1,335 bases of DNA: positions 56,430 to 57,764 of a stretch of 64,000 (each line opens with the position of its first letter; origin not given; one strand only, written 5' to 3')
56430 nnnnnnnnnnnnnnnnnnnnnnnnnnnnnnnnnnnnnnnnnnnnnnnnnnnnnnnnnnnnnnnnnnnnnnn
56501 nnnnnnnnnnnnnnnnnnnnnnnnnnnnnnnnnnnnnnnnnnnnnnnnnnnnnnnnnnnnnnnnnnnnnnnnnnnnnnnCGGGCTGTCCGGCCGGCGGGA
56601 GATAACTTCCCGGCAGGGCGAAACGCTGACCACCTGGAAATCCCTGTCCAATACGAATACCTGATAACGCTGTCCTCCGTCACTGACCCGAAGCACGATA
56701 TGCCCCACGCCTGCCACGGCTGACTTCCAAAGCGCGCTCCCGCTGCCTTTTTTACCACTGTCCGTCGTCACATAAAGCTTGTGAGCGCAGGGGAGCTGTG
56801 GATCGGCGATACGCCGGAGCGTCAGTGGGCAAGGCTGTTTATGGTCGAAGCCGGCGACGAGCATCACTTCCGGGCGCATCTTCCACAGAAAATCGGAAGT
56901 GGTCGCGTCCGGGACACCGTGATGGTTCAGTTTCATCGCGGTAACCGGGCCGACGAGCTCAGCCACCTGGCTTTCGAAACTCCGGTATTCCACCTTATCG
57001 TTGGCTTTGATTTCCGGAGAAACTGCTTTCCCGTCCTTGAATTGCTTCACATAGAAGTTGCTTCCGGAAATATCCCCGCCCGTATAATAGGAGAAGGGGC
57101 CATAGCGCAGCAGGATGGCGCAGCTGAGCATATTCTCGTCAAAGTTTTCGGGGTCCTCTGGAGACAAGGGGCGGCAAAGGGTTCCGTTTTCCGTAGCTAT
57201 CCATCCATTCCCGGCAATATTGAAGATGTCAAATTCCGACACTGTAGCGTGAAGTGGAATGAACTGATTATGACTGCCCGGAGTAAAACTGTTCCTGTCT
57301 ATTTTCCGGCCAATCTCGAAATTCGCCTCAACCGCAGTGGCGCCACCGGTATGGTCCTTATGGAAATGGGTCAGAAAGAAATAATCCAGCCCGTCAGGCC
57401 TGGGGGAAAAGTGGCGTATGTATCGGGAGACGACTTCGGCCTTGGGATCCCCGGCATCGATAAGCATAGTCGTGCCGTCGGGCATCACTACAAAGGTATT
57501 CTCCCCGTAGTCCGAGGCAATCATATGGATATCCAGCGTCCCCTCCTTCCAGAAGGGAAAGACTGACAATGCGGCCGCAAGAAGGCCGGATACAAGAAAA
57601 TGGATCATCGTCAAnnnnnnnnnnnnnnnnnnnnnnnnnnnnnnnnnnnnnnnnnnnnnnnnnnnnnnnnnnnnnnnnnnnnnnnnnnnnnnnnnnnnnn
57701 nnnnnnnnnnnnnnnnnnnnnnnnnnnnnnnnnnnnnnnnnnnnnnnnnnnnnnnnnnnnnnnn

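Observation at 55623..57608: One polypeptide joining both unrelated 'beta-lactamase' folds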

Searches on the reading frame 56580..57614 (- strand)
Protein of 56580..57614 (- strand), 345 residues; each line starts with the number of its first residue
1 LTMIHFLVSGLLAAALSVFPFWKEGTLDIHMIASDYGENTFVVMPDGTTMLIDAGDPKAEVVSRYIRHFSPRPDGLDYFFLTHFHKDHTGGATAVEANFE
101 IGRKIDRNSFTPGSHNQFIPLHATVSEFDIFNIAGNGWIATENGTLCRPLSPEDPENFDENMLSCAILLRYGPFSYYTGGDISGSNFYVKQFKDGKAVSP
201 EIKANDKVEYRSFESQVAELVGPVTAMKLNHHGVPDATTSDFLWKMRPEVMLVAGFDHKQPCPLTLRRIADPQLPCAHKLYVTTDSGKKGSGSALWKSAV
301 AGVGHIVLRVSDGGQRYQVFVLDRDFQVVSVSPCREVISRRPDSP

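Call 24: search_protein_representatives(protein=window:56580-57614:-)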
Query: 345 residues. Proteins with E-value up to 0.001 (for the whole library): 5147; up to 1e-10: 478; up to 1e-30: 42. The best 150 are listed.
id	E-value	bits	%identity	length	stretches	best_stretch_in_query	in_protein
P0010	3.6e-112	391.5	60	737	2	105-337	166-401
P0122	6.8e-94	331.4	58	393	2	108-324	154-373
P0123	3.1e-61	224.0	50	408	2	109-324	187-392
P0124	7.1e-61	222.8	45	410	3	104-332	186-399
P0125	6.5e-58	213.1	46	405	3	100-333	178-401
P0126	2.1e-55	204.8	47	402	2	110-325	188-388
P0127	4.8e-54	200.3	45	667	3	108-324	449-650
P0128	8.6e-54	199.5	41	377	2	110-325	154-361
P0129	2.4e-52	194.7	45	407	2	106-337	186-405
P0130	5.0e-52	193.7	44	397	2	95-324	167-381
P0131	3.4e-51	191.0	46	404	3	112-326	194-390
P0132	2.1e-49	185.1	45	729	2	112-323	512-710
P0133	9.4e-47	176.4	48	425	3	109-291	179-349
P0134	1.6e-40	155.8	46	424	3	211-328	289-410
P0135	2.7e-39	151.9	41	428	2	108-324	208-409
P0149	3.4e-33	131.8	41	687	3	210-325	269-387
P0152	7.7e-33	130.6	40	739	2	113-326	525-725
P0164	1.6e-30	123.0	41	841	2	126-325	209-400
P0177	3.0e-29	118.8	38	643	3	19-92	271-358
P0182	1.1e-28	116.9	39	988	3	213-327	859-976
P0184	1.4e-28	116.6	39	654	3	103-323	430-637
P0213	8.2e-26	107.5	38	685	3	124-328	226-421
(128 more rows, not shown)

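Call 25: search_protein_families(library=pfam, proteins=[P0127, P0132, P0149, P0152, P0164, P0177, P0182, P0184, P0213, P0123], max_evalue=0.001)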
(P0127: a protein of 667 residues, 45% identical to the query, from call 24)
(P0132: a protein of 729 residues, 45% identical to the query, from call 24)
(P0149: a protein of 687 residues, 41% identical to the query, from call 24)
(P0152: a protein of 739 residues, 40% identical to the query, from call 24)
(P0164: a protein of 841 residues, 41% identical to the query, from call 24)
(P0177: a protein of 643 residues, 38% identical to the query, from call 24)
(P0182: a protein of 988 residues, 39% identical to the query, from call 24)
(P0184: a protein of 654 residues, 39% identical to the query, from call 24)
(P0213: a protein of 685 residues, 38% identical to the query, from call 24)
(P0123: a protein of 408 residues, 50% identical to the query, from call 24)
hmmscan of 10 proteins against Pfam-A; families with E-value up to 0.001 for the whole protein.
P0127 (667 aa): 5 families
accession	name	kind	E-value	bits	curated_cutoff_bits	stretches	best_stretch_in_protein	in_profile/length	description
PF00561.26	Abhydrolase_1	-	2.6e-11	44.1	25.8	1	115-175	54-113/245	alpha/beta hydrolase fold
PF00753.33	Lactamase_B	-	7.4e-07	29.7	22.7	1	309-408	9-88/196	Metallo-beta-lactamase superfamily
PF12146.15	Hydrolase_4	-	2e-05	24.4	27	0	128-172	74-117/239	Serine aminopeptidase, S33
PF12697.13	Abhydrolase_6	-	2.7e-05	25.4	26.3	1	71-184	11-114/217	Alpha/beta hydrolase family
PF00326.27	Peptidase_S9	-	0.00038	20.4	22.6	1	132-253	65-187/213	Prolyl oligopeptidase family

P0132 (729 aa): 1 family
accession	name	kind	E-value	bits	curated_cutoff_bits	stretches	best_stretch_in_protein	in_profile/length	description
PF01156.24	IU_nuc_hydro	-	7.7e-18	65.6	34.2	1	33-310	1-263/297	Inosine-uridine preferring nucleoside hydrolase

P0149 (687 aa): 4 families
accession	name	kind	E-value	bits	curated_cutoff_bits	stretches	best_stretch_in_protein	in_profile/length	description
PF18962.6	Por_Secre_tail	-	1.9e-08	34.9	27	1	626-684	1-69/75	Secretion system C-terminal sorting domain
PF00753.33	Lactamase_B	-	1.3e-06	28.9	22.7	1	35-111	4-59/196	Metallo-beta-lactamase superfamily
PF16561.11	AMPK1_CBM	-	7.8e-05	23.2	26.8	0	504-558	4-57/85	Glycogen recognition site of AMP-activated protein kinase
PF22058.2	X25_BaPul_like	-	9.6e-05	22.9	27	0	422-485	26-83/87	Pullulanase X25 domain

P0152 (739 aa): 2 families
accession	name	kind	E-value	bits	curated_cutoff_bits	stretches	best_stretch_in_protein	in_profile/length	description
PF12715.13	Abhydrolase_7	-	3.1e-13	50.2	21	1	44-255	43-250/388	Abhydrolase family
PF22244.2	GCE_fung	-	1.3e-06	28.9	27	0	211-261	84-136/231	Glucuronyl esterase, fungi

P0164 (841 aa): 5 families
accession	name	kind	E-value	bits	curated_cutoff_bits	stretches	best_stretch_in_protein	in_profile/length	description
PF05448.18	AXE1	-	8.4e-41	140.2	21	1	536-823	18-309/321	Acetyl xylan esterase (AXE1)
PF00753.33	Lactamase_B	-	1.2e-06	29.1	22.7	1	43-126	2-67/196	Metallo-beta-lactamase superfamily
PF00326.27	Peptidase_S9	-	1.3e-05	25.3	22.6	1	678-823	48-193/213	Prolyl oligopeptidase family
PF00561.26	Abhydrolase_1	-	0.00049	20.3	25.8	0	759-820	181-241/245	alpha/beta hydrolase fold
PF22244.2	GCE_fung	-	0.00096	19.5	27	0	597-719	5-130/231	Glucuronyl esterase, fungi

P0177 (643 aa): 2 families
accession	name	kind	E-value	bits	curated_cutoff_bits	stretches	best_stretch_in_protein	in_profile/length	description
PF13149.12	Mfa_like_1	-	5.8e-12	46.6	27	1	52-265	7-232/246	Fimbrillin-like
PF00753.33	Lactamase_B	-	0.00027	21.4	22.7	0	288-358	4-60/196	Metallo-beta-lactamase superfamily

P0182 (988 aa): 1 family
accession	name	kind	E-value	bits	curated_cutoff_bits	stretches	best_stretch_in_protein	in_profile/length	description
PF06964.18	Alpha-L-AF_C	-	2.4e-08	34.8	27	1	426-589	18-164/165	Alpha-L-arabinofuranosidase C-terminal domain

P0184 (654 aa): 0 families

P0213 (685 aa): 1 family
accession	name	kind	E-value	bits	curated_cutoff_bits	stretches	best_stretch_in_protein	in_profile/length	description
PF03009.23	GDPD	-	4.9e-16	60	23.6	1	449-548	1-107/244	Glycerophosphoryl diester phosphodiesterase family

P0123 (408 aa): 1 family
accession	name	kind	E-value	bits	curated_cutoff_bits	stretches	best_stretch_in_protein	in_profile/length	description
PF12706.13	Lactamase_B_2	-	0.00014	21.9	27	0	67-123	2-53/200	Beta-lactamase superfamily domain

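Call 37: search_solved_structures(query=A3, max_evalue=1, show_alignments=3)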
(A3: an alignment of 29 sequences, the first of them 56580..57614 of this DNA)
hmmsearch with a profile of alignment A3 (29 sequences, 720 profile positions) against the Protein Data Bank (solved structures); distinct sequences matched with E-value up to 1: 115 (the best 60 are shown).
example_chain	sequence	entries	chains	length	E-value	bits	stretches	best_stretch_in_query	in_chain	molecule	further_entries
8dc1_A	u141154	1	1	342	5.5e-33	117.2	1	433-716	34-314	Lsa45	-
8rlj_A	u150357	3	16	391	6.5e-27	97.1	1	426-696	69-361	Class C beta-lactamase-related serine hydrolase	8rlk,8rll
4gb7_A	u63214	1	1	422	4.9e-19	71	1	431-717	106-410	6-aminohexanoate-dimer hydrolase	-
1wyb_A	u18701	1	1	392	1e-12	50.2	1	437-674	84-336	6-aminohexanoate-dimer hydrolase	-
2zly_A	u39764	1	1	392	1e-12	50.2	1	437-674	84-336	6-aminohexanoate-dimer hydrolase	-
1wyc_A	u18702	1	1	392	1.6e-12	49.5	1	437-674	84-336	6-aminohexanoate-dimer hydrolase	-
2zm0_A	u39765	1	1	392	1.6e-12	49.5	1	437-674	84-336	6-aminohexanoate-dimer hydrolase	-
2e8i_A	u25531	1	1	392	1.9e-12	49.3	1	437-674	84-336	6-aminohexanoate-dimer hydrolase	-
4gdn_A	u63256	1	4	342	3.2e-12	48.5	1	437-623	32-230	Protein flp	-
3vwl_A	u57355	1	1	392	3.3e-12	48.5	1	437-674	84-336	6-aminohexanoate-dimer hydrolase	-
2zm8_A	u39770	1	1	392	3.4e-12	48.4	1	437-674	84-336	6-aminohexanoate-dimer hydrolase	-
3vwm_A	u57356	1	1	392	4e-12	48.2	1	437-674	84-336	6-aminohexanoate-dimer hydrolase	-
3vwn_X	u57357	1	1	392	4.9e-12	47.9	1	437-674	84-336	6-aminohexanoate-dimer hydrolase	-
2zm2_A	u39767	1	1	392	5.1e-12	47.8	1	437-685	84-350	6-aminohexanoate-dimer hydrolase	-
2dcf_A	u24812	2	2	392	5.5e-12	47.7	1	437-674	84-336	6-aminohexanoate-dimer hydrolase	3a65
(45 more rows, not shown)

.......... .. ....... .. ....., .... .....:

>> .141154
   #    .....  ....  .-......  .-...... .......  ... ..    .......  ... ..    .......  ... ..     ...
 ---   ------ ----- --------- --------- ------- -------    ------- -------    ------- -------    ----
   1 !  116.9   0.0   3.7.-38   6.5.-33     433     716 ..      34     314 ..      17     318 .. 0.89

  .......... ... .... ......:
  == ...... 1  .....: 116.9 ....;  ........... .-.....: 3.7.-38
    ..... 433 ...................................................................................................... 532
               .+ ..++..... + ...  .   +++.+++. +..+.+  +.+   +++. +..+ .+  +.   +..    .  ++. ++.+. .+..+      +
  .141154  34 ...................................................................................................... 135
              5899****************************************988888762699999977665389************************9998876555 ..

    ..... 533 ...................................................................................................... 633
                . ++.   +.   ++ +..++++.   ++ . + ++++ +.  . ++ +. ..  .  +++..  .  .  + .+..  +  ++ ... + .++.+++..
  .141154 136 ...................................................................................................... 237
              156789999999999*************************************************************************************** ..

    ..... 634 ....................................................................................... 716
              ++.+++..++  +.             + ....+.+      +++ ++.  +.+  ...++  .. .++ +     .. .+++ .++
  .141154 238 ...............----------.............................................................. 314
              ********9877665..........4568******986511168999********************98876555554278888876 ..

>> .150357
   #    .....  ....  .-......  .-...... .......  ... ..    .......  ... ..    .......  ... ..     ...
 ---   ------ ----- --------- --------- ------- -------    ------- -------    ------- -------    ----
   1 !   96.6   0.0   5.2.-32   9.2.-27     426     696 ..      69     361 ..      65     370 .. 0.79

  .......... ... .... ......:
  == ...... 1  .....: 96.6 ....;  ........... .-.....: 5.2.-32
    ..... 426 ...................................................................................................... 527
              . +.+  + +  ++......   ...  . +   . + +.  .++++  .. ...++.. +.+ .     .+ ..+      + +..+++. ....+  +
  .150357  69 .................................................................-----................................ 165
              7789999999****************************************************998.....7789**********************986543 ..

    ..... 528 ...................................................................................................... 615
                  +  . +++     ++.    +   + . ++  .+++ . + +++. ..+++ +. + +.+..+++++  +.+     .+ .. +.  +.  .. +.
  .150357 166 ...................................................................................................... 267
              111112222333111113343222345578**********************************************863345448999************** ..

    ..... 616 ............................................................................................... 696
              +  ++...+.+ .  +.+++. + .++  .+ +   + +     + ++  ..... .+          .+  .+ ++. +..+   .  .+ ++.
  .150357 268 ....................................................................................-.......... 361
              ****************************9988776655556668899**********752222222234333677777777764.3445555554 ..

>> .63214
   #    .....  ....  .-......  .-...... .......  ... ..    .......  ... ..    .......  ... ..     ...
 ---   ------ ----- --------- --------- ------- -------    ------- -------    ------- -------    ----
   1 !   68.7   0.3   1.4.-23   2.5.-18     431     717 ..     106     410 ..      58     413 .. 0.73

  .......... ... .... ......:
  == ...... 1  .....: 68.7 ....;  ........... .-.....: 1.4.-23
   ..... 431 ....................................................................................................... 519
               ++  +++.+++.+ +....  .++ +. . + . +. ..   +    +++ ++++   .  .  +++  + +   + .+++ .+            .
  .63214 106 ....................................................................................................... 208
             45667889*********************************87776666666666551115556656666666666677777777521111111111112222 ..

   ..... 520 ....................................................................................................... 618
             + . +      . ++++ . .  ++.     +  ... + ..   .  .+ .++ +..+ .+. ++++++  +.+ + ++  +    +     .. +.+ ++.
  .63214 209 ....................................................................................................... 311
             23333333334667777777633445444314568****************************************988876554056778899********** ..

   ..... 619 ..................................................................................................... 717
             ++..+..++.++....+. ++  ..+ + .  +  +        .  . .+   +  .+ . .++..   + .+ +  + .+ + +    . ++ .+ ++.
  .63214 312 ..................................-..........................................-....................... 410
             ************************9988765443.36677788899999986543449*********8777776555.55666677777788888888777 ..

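Call 47: predict_structure(alignment_id=A3)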
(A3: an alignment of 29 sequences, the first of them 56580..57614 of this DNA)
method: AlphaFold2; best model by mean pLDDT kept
length: 345 residues; sequences in the alignment: 29
mean_pLDDT: 91.9   pTM: 0.90
mean pLDDT of the five models: 91.9, 91.7, 90.3, 89.8, 89.7
residues with pLDDT >= 90: 296; 70-90: 27; 50-70: 8; < 50: 14
segments of 3 or more residues with pLDDT < 50: 1-3, 11-15, 343-345
pLDDT, mean of each block of 10 residues (from residue 1): 49 61 97 95 99 94 96 97 95 96 97 97 97 95 90 90 96 94 92 94 90 92 96 94 96 94 96 95 95 95 98 98 95 91 45
secondary structure, 60 per line:
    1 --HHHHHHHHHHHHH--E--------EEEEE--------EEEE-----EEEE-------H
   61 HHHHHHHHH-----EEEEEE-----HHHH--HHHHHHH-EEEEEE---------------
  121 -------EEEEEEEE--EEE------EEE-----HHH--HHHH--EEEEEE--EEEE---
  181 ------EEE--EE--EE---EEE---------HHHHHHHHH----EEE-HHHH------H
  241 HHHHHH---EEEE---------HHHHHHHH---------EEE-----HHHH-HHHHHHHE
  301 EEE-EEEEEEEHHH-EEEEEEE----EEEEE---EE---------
elements in order: H3-15 E27-31 E40-43 E49-52 H60-69 E75-80 H86-89 H92-98 E100-105 E128-135 E138-140 E147-149 H160-163 E166-171 E174-177 E187-189 E201-203 H213-221 E226-228 H230-233 H240-246 E250-253 H263-270 E280-282 H288-291 H293-299 E300-303 E305-311 E316-322 E327-331

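Call 50: fold_search(model_id=the predicted structure, library=pdb)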
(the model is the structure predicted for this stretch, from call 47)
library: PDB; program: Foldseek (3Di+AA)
matches with E <= 10: 699; with E <= 0.001: 41
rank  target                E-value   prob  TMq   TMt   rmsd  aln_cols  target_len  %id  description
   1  9ic4                  3.6e-11  1.00  0.52  0.66   5.2       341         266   17  Crystal structure of beta-lactamase-like domain of ComEC from Moorella glycerini (released 2025-10-01)
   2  2bib                  1.3e-10  1.00  0.51  0.34   7.1       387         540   14  Crystal structure of the complete modular teichioic acid phosphorylcholine esterase Pce (CbpE) from Streptococcus pneumo (released 2005-05-09)
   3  1wra_B                5.9e-09  1.00  0.49  0.54   9.3       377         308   14  Crystal Structure of Phosphorylcholine Esterase Domain of the Virulence Factor Choline Binding Protein E from Streptoc (released 2005-05-31)
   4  1wra_A                6.6e-09  1.00  0.49  0.54   9.3       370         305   14  Crystal Structure of Phosphorylcholine Esterase Domain of the Virulence Factor Choline Binding Protein E from Streptoc (released 2005-05-31)
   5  2wyl_C                1.4e-07  1.00  0.39  0.44  11.5       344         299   13  Apo structure of a metallo-b-lactamase (released 2010-04-14)
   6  2wym_E                1.0e-06  1.00  0.37  0.42  11.9       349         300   13  Structure of a metallo-b-lactamase (released 2010-04-14)
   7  3zq4_D                5.5e-06  1.00  0.30  0.20   8.5       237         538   13  Unusual, dual endo- and exo-nuclease activity in the degradosome explained by crystal structure analysis of RNase J1 (released 2011-09-14)
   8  3zq4_A                8.4e-06  1.00  0.30  0.20   8.5       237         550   13  Unusual, dual endo- and exo-nuclease activity in the degradosome explained by crystal structure analysis of RNase J1 (released 2011-09-14)
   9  3zq4_C                1.4e-05  1.00  0.30  0.20   8.5       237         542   13  Unusual, dual endo- and exo-nuclease activity in the degradosome explained by crystal structure analysis of RNase J1 (released 2011-09-14)
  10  7wi1_A                1.8e-05  1.00  0.34  0.32  10.6       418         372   10  The mutant variant of PNGM-1, H93 was substituuted for alanine to study metal coordination (released 2023-01-18)
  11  3zq4_E                2.5e-05  1.00  0.30  0.20   8.5       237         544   13  Unusual, dual endo- and exo-nuclease activity in the degradosome explained by crystal structure analysis of RNase J1 (released 2011-09-14)
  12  7dck_B                4.8e-05  1.00  0.42  0.56   5.9       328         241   11  Crystal structure of phosphodiesterase tw9814 (released 2021-10-27)
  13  7bzi_F                4.8e-05  0.99  0.35  0.33  10.5       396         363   12  The mutant variant of PNGM-1. H91 was substituted for alanine to study metal coordination. (released 2021-04-28)
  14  5ws2_A                5.1e-05  0.99  0.25  0.20  11.4       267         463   12  Crystal structure of mpy-RNase J (mutant S247A), an archaeal RNase J from Methanolobus psychrophilus R15, complex with (released 2017-12-06)
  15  7byq_D                5.4e-05  1.00  0.41  0.39   8.6       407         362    9  The mutant variant of PNGM-1. H279A was substituted for alanine to study metal coordination. (released 2021-04-28)
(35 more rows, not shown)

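Call 67: find_encoding_contigs(protein=P0122, flank=10000, max_places=2)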
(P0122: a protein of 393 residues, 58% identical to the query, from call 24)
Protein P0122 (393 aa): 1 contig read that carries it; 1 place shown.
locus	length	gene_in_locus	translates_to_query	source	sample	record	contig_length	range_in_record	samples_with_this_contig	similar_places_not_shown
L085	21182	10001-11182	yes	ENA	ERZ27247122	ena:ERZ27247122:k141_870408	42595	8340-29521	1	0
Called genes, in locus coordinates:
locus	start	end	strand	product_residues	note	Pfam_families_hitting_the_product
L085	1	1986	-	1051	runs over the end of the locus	PF00873:ACR_tran, PF03176:MMPL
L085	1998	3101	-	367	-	PF25919:BSH_CusB (faint), PF25917:BSH_RND, PF25973:BSH_CzcB, PF25984:BSH_YknX (faint), PF25944:Beta-barrel_RND, PF25989:YknX_C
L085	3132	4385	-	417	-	PF03054:tRNA_Me_trans, PF20259:tRNA_Me_trans_M, PF20258:tRNA_Me_trans_C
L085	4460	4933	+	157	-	PF08211:dCMP_cyt_deam_2, PF00383:dCMP_cyt_deam_1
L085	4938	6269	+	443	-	PF05448:AXE1, PF00326:Peptidase_S9 (weak)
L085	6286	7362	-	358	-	PF14900:DUF4493, PF19886:DUF6359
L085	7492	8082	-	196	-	PF01965:DJ-1_PfpI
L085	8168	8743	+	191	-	-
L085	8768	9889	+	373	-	PF02492:cobW, PF07683:CobW_C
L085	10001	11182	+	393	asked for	-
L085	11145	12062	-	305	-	PF03279:Lip_A_acyltrans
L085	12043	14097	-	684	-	PF13439:Glyco_transf_4, PF20706:GT4-conflict, PF00534:Glycos_transf_1, PF13692:Glyco_trans_1_4, PF05704:Caps_synth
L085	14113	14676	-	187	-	PF00908:dTDP_sugar_isom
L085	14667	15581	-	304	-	PF01370:Epimerase, PF02719:Polysacc_synt_2 (weak), PF04321:RmlD_sub_bind, PF16363:GDP_Man_Dehyd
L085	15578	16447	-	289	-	PF00535:Glycos_transf_2, PF10111:Glyco_tranf_2_2 (weak), PF13641:Glyco_tranf_2_3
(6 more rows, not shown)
